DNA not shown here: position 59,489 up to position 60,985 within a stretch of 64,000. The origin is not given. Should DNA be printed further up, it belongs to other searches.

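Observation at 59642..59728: Tandem duplicated ApbE-type flavinylation motifs form the C-terminal tail of the FMN-reductase/DUF438 fusion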

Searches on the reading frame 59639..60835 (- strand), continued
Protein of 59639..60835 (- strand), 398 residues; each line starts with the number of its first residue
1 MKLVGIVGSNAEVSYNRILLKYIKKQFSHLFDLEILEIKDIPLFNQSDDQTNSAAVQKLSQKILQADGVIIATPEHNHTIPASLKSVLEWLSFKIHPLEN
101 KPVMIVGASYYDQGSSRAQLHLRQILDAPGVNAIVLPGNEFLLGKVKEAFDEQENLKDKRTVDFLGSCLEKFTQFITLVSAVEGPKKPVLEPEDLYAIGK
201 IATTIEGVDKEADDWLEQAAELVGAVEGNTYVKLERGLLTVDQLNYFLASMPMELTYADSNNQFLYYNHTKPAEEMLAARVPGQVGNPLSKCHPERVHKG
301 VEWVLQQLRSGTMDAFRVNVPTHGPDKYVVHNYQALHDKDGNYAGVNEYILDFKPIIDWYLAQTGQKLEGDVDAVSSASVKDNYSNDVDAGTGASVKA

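Call 37: search_protein_families(library=pfam, proteins=[P0311, P0325, P0183, P0135, P0227, P0121, P0134, P0124], max_evalue=1)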
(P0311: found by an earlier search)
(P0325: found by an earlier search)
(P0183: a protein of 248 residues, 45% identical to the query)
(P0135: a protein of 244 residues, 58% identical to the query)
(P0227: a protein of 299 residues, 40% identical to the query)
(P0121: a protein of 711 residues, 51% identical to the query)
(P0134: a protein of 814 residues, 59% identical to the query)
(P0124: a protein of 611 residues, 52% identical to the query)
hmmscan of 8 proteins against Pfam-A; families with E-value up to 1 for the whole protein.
P0311 (267 aa): 2 families
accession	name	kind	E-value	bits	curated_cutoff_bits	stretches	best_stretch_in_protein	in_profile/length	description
PF03358.20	FMN_red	-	3.2e-33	114.9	24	1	1-147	1-151/152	NADPH-dependent FMN reductase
PF02525.22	Flavodoxin_2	-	0.025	14.7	27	1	7-90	7-103/198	Flavodoxin-like fold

P0325 (302 aa): 2 families
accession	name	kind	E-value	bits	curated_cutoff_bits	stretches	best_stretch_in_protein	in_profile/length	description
PF03358.20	FMN_red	-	5.1e-31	107.7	24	1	1-145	1-150/152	NADPH-dependent FMN reductase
PF02525.22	Flavodoxin_2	-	0.0036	17.5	27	1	14-91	15-104/198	Flavodoxin-like fold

P0183 (248 aa): 1 family
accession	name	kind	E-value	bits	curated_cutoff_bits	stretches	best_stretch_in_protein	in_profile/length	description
PF13596.12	PAS_10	-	4.5e-24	85.6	22.1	1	71-185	1-105/106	PAS domain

P0135 (244 aa): 6 families
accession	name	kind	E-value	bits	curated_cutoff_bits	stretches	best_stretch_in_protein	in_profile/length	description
PF13596.12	PAS_10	-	4.7e-27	95.1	22.1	1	67-177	1-106/106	PAS domain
PF08448.16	PAS_4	-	1.8e-05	25.4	23.1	1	71-177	1-106/110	PAS fold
PF04205.19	FMN_bind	-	0.055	14.6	22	1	196-241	17-62/77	FMN-binding domain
PF14844.12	PH_BEACH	-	0.089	13.4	27.5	1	61-100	56-95/99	PH domain associated with Beige/BEACH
PF12652.12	CotJB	-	0.13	12.9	29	0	140-187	18-63/76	CotJB protein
PF00017.30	SH2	-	0.16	12.6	21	1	145-183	39-77/77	SH2 domain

P0227 (299 aa): 3 families
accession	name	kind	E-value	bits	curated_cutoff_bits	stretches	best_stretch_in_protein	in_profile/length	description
PF03358.20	FMN_red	-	2.5e-26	92.5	24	1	1-145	1-150/152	NADPH-dependent FMN reductase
PF15264.11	TSSC4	-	0.0059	17.3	27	0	203-245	28-71/124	Tumour suppressing sub-chromosomal transferable candidate 4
PF02525.22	Flavodoxin_2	-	0.04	14.1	27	1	1-84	1-97/198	Flavodoxin-like fold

P0121 (711 aa): 5 families
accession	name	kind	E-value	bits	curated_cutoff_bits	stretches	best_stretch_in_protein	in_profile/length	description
PF13596.12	PAS_10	-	2.5e-44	150.7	22.1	2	261-369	1-105/106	PAS domain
PF03358.20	FMN_red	-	2.1e-33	115.5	24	1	1-147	1-151/152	NADPH-dependent FMN reductase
PF02525.22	Flavodoxin_2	-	1.9e-09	37.9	27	1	1-107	1-132/198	Flavodoxin-like fold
PF08448.16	PAS_4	-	3e-05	24.7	23.1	1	272-369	8-105/110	PAS fold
PF00989.32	PAS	-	0.01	16.3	22.6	1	264-368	6-112/113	PAS fold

P0134 (814 aa): 15 families
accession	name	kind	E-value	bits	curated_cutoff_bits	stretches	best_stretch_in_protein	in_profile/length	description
PF03358.20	FMN_red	-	9.3e-35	119.9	24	1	1-146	1-150/152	NADPH-dependent FMN reductase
PF00890.30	FAD_binding_2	-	2.3e-31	109.9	20.4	1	217-671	1-412/414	FAD binding domain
PF04205.19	FMN_bind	-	1.2e-14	55.1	22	1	738-811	1-77/77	FMN-binding domain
PF01266.30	DAO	-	1.2e-09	38.6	27.9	1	217-416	1-205/353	FAD dependent oxidoreductase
PF07992.20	Pyr_redox_2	-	1.2e-06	28.7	26.1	1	216-318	1-81/291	Pyridine nucleotide-disulphide oxidoreductase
PF02525.22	Flavodoxin_2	-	1.7e-06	28.3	27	1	1-112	1-137/198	Flavodoxin-like fold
PF12831.13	FAD_oxidored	-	0.00013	21.8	27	1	217-405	1-137/416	FAD dependent oxidoreductase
PF01134.28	GIDA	-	0.00017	21.2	22.1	1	217-247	1-29/391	Glucose inhibited division protein A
PF03486.20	HI0933_like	-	0.0006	19.8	50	1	217-248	2-33/244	HI0933-like protein Rossmann domain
PF03544.19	TonB_C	-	0.0017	19.2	24.6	1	737-786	12-61/79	Gram-negative bacterial TonB protein C-terminal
PF01262.27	AlaDh_PNT_C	-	0.0041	17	23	1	217-261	30-74/214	Alanine dehydrogenase/PNT, C-terminal domain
PF01946.23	Thi4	-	0.04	13.6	26.2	1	214-247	16-50/235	Thi4 family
PF02737.24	3HCDH_N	-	0.084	13.2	22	1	218-264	2-48/180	3-hydroxyacyl-CoA dehydrogenase, NAD binding domain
PF13450.12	NAD_binding_8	-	0.11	13.2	21.9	1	221-249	2-30/68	NAD(P)-binding Rossmann-like domain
PF00070.33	Pyr_redox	-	0.88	10.6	22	0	361-408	26-72/82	Pyridine nucleotide-disulphide oxidoreductase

P0124 (611 aa): 5 families
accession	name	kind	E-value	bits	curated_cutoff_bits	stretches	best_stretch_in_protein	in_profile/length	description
PF13596.12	PAS_10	-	3.6e-46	156.6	22.1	2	361-471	1-106/106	PAS domain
PF04205.19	FMN_bind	-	3e-15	57.1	22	1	538-610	1-77/77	FMN-binding domain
PF08448.16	PAS_4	-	2.2e-06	28.3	23.1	2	368-471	4-106/110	PAS fold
PF12088.13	DUF3565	-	0.12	12.8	25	0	187-205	11-28/58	Protein of unknown function (DUF3565)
PF05907.18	CXXC_Zn-b_euk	-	0.44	10.9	22.9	0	72-110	108-145/155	CXXC motif containing zinc binding protein, eukaryotic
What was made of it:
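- Relatives exist in which the same FMN_red clade is fused to FAD_binding_2 plus a complete FMN_bind domain (P0134), and 2xPAS_10 is fused to FMN_bind (P0124) (call 37).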

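Call 44: find_homologous_proteins(query=P0183)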
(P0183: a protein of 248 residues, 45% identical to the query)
Query P0183 (248 aa): 489 proteins with E <= 0.001 among 2568 candidates; the best 120 are listed.
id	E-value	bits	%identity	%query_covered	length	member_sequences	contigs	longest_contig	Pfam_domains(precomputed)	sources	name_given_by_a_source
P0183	1.1e-165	567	100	100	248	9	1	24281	PF13596.13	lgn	-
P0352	5.4e-159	545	96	100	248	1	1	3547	PF13596.13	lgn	-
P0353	1.7e-146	504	87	100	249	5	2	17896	PF13596.13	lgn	-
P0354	1.1e-143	495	85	100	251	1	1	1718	PF13596.13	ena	-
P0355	1.3e-143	495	85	100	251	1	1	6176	PF13596.13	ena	-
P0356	2.8e-142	491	85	100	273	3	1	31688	PF13596.13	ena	-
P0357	1.9e-141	488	84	100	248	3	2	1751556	PF13596.13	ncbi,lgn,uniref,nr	ncbi:PAS domain-containing protein [Lactobacillus sp. LL6]|uniref:PAS domain-containing protein n=1 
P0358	1.0e-139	482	85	100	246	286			PF13596.13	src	-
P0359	2.6e-139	481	83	100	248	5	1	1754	PF13596.13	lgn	-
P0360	1.2e-138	479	84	100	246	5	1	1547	PF13596.13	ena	-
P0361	3.3e-137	474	84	100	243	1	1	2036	PF13596.13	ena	-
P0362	3.3e-137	474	83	99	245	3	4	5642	PF13596.13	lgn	-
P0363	1.0e-136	472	82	100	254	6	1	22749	PF13596.13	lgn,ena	-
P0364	1.2e-136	472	83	100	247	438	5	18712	PF13596.13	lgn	-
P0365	2.6e-136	471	81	100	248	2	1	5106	PF13596.13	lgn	-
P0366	2.8e-136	471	80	100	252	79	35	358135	PF13596.13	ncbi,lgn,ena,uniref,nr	ncbi:PAS domain-containing protein [Lactobacillus intestinalis]|uniref:PAS domain-containing protein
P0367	1.0e-135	469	82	100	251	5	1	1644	PF13596.13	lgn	-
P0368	6.0e-135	467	83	99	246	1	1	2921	PF13596.13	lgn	-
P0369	6.8e-135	466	80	100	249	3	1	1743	PF13596.13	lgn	-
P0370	2.5e-134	464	82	100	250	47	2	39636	PF13596.13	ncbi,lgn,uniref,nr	ncbi:PAS domain-containing protein [Lactobacillus jensenii]|uniref:PAS domain-containing protein n=1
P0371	5.0e-134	463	82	99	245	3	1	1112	PF13596.13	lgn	-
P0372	6.2e-134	463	80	100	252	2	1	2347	PF13596.13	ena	-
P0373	1.2e-133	462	81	99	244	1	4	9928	PF13596.13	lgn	-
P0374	1.7e-133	462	82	99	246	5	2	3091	PF13596.13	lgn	-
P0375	1.9e-133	462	82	96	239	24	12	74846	PF13596.13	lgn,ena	-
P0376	6.2e-133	460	80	100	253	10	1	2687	PF13596.13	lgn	-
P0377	4.2e-131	454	78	100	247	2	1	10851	PF13596.13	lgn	-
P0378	5.0e-131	454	80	100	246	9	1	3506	PF13596.13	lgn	-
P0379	2.3e-130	451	80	100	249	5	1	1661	PF13596.13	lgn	-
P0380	4.2e-130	451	77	100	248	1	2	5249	PF13596.13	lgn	-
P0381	1.2e-129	449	80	100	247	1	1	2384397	PF13596.13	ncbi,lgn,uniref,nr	ncbi:PAS domain-containing protein [Lactobacillus sp. ESL0791]|uniref:PAS domain-containing protein 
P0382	3.6e-129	448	82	91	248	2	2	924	PF13596.13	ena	-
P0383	3.7e-129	448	78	100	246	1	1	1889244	PF13596.13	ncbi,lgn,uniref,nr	ncbi:PAS domain-containing protein [Lactobacillus sp. ESL0684]|uniref:PAS domain-containing protein 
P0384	7.0e-129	447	82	91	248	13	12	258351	PF13596.13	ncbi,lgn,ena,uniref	ncbi:PAS domain-containing protein [Lactobacillus juensis]|uniref:PAS domain-containing protein n=1 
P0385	9.5e-129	446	82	91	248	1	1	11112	PF13596.13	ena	-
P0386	1.7e-128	445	82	91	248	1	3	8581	PF13596.13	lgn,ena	-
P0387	2.2e-128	445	78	100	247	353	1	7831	PF13596.13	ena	-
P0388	2.5e-128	445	82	91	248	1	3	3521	PF13596.13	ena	-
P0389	5.9e-128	444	77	100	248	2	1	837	PF13596.13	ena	-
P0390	1.0e-127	443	76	100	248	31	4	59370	PF13596.13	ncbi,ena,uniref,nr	ncbi:PAS domain-containing protein [Lactobacillus sp. M0396]|uniref:PAS domain-containing protein n=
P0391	1.1e-127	443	77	100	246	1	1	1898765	PF13596.13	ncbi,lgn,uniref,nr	ncbi:PAS domain-containing protein [Lactobacillus sp. ESL0681]|uniref:PAS domain-containing protein 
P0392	1.5e-127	442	77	100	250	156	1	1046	PF13596.13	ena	-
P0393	1.7e-127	442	78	100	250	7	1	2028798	PF13596.13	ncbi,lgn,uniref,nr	ncbi:PAS domain-containing protein [Lactobacillus sp. ESL0677]|uniref:PAS domain-containing protein 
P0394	1.8e-127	442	77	100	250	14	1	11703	PF13596.13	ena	-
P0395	1.9e-127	442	78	99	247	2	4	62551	PF13596.13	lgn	-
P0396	5.4e-127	440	81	91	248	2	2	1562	PF13596.13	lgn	-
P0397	8.4e-127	440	77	100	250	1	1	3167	PF13596.13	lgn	-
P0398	1.7e-126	439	76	100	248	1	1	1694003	PF13596.13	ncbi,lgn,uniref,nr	ncbi:PAS domain-containing protein [Lactobacillus sp. ESL0785]|uniref:PAS domain-containing protein 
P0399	3.7e-126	438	78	100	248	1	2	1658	PF13596.13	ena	-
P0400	5.0e-126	437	76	100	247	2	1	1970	PF13596.13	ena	-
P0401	1.6e-125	436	78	99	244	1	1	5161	PF13596.13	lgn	-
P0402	2.1e-125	435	77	100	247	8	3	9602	PF13596.13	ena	-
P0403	2.7e-125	435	78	100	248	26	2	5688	PF13596.13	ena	-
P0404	3.3e-124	431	77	100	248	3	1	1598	PF13596.13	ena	-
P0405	8.4e-124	430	77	100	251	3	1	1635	PF13596.13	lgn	-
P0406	7.4e-123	427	77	99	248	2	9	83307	PF13596.13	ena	-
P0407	8.2e-120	417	73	100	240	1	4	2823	PF13596.13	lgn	-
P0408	1.5e-119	416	71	100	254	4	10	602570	PF13596.13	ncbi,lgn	ncbi:MAG: PAS domain-containing protein [Lactobacillus sp.]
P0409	1.8e-117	409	78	92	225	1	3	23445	PF13596.13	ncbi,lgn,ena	-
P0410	4.7e-117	408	75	100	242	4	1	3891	PF13596.13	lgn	-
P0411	8.9e-117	407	72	100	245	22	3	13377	PF13596.13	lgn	-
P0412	3.6e-116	405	72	99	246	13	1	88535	PF13596.13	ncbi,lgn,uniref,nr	ncbi:PAS domain-containing protein [Lactobacillus sp. ESL0228]|uniref:PAS domain-containing protein 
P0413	6.4e-116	404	75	100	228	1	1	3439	PF13596.13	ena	-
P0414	9.1e-116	404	73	100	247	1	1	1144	PF13596.13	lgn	-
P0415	1.6e-115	403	74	100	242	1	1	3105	PF13596.13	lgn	-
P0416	4.0e-114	398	77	91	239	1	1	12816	PF13596.13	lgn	-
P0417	4.0e-114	398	73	100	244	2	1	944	PF13596.13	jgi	-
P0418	5.7e-114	398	74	95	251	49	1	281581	PF13596.13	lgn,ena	-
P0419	2.5e-113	396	71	100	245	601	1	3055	PF13596.13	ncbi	-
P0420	2.5e-113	396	74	95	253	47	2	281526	PF13596.13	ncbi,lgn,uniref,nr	ncbi:PAS domain-containing protein [Lactobacillus sp. B4026]|uniref:PAS domain-containing protein n=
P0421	1.1e-111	390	70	100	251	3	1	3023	PF13596.13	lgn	-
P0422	6.3e-108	378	72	92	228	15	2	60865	PF13596.13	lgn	-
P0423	1.3e-106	374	74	88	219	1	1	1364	PF13596.13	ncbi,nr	ncbi:oxidoreductase, partial [Lactobacillus sp. XV13L]|nr:oxidoreductase [Lactobacillus sp. XV13L]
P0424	7.0e-105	368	69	100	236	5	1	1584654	PF13596.13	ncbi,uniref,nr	ncbi:PAS domain-containing protein [Lactobacillus sp. PV034]|uniref:PAS domain-containing protein n=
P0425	6.2e-103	362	80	79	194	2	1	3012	PF13596.13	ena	-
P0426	1.6e-102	360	70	92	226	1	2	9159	PF13596.13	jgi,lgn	-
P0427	4.4e-102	359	66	100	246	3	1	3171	PF13596.13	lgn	-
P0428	2.1e-101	357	66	100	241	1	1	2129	PF13596.13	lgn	-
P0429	1.4e-99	351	85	73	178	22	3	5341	PF13596.13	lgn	-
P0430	4.2e-98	346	86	71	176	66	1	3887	PF13596.13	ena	-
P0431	3.0e-97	343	85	71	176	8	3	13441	PF13596.13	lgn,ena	-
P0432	8.2e-97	342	62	100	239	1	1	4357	PF13596.13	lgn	-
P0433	1.7e-96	341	62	100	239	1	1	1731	PF13596.13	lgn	-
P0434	2.1e-96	340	63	91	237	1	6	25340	PF13596.13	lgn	-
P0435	4.3e-94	333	83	71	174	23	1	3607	PF13596.13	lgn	-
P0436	4.0e-93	330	82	71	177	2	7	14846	PF13596.13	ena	-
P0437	8.3e-93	328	81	72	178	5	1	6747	PF13596.13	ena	-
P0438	1.2e-86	308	81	67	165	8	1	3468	PF13596.13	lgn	-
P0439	6.5e-83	296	73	73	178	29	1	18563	PF13596.13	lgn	-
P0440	8.5e-77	276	84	57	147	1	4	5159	PF13596.13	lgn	-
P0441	2.4e-74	268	83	58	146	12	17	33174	PF13596.13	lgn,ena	-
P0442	3.4e-74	268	70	71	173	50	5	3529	PF13596.13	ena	-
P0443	1.2e-64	236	52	96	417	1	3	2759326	PF13596.13,PF02525.23,PF03358.21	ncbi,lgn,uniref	ncbi:NAD(P)H-dependent oxidoreductase [Companilactobacillus paralimentarius]|uniref:NAD(P)H-dependen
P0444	1.5e-64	236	75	58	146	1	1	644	PF13596.13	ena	-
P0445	2.2e-64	235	51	96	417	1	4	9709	PF13596.13,PF02525.23,PF03358.21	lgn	-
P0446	2.7e-64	235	51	96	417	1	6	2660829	PF13596.13,PF02525.23,PF03358.21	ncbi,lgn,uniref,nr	ncbi:flavoprotein [Companilactobacillus paralimentarius DSM 13238 = JCM 10415]|uniref:Flavoprotein n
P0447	2.7e-64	235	51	96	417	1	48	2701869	PF13596.13,PF02525.23,PF03358.21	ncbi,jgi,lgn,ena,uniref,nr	ncbi:NAD(P)H-dependent oxidoreductase [Companilactobacillus paralimentarius]|jgi:Predicted flavoprot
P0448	3.0e-64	235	51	96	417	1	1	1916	PF13596.13,PF02525.23,PF03358.21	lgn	-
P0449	4.6e-64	234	51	96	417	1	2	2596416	PF13596.13,PF02525.23,PF03358.21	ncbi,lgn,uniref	ncbi:hypothetical protein CPEBRM1_ABPJDJAI_00526 [Companilactobacillus paralimentarius]|uniref:NAD(P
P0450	4.6e-64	234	51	96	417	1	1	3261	PF13596.13,PF02525.23,PF03358.21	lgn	-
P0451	4.6e-64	234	51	96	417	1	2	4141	PF13596.13,PF02525.23,PF03358.21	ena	-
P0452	1.0e-62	230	51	92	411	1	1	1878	PF13596.13,PF02525.23,PF03358.21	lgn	-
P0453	1.4e-62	229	49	98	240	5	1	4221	PF13596.13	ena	-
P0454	5.4e-62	228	50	96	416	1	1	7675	PF13596.13,PF02525.23,PF03358.21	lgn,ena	-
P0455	2.9e-61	225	50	96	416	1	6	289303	PF13596.13,PF02525.23,PF03358.21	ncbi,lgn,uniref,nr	ncbi:NAD(P)H-dependent oxidoreductase [Companilactobacillus kimchii]|uniref:Flavoprotein n=2 Tax=Com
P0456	1.3e-60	223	50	96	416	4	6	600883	PF13596.13,PF02525.23,PF03358.21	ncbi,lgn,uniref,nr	ncbi:NAD(P)H-dependent oxidoreductase [Companilactobacillus bobalius]|uniref:Fumarate reductase (Qui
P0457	4.8e-60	221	50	95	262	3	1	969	PF13596.13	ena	-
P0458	5.0e-60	221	51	95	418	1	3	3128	PF13596.13,PF02525.23,PF03358.21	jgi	-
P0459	5.0e-60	221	52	87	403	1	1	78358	PF13596.13,PF02525.23,PF03358.21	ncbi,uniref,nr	ncbi:NAD(P)H-dependent oxidoreductase [Companilactobacillus halodurans]|uniref:NADPH-dependent oxido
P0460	6.4e-60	221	50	95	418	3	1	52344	PF13596.13,PF02525.23,PF03358.21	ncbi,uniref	ncbi:NAD(P)H-dependent oxidoreductase [Companilactobacillus muriivasis]|uniref:NAD(P)H-dependent oxi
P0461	1.8e-59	219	50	95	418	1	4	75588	PF13596.13,PF02525.23,PF03358.21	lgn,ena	-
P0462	2.7e-59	219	50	95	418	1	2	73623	PF13596.13,PF02525.23,PF03358.21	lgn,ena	-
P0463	2.8e-59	219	50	95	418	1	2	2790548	PF13596.13,PF02525.23,PF03358.21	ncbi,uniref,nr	ncbi:NAD(P)H-dependent oxidoreductase [Companilactobacillus heilongjiangensis]|uniref:NADPH-dependen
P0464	3.0e-59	219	48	98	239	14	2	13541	PF13596.13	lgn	-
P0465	6.5e-59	217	49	95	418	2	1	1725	PF13596.13,PF02525.23,PF03358.21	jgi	-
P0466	9.4e-59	217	80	48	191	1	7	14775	PF13596.13,PF01226.24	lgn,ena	-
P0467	9.8e-59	217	79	48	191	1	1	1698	PF13596.13,PF01226.24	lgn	-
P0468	1.3e-58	216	51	93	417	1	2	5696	PF13596.13,PF02525.23,PF03358.21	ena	-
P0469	2.0e-58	216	50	95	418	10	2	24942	PF13596.13,PF02525.23,PF03358.21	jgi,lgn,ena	jgi:Predicted flavoprotein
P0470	2.5e-58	216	50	96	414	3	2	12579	PF13596.13,PF02525.23,PF03358.21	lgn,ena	-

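Call 53: predict_structure(alignment_id=A3)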
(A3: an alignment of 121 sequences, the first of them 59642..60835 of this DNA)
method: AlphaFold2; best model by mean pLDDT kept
length: 398 residues; sequences in the alignment: 121
mean_pLDDT: 82.4   pTM: 0.52
mean pLDDT of the five models: 82.4, 80.6, 80.0, 77.7, 76.8
residues with pLDDT >= 90: 169; 70-90: 166; 50-70: 35; < 50: 28
segments of 3 or more residues with pLDDT < 50: 371-398
pLDDT, mean of each block of 10 residues (from residue 1): 88 84 93 90 86 87 90 73 86 84 82 66 78 70 76 89 90 90 66 93 94 95 97 97 95 93 93 83 89 89 91 81 76 91 92 92 87 33 27 31
secondary structure, 60 per line:
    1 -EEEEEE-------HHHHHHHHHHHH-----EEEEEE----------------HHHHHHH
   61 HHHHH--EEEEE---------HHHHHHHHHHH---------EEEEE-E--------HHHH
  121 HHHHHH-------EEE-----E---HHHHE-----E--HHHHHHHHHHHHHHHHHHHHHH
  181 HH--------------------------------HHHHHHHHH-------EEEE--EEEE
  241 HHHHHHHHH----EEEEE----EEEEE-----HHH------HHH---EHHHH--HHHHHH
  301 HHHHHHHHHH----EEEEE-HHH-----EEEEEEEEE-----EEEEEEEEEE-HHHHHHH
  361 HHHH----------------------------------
elements in order: E2-7 H15-26 E32-37 H54-65 E68-72 H82-92 E102-106 H117-126 E134-136 H146-149 H159-182 H215-223 E231-234 E237-240 H241-249 E254-258 E263-267 H289-292 H295-310 E315-319 E329-337 E343-352 H354-364
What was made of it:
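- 59642..59728 (-): Disordered C-terminal tail (residues 370-398), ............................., carrying two flavinylation-type motifs. AF2 pLDDT 27-33 and no secondary structure (call 53).
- Tail disordered: call 53. The relative domain orientation is uncertain (pTM 0.52, call 53), so reach to the pockets is untested.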
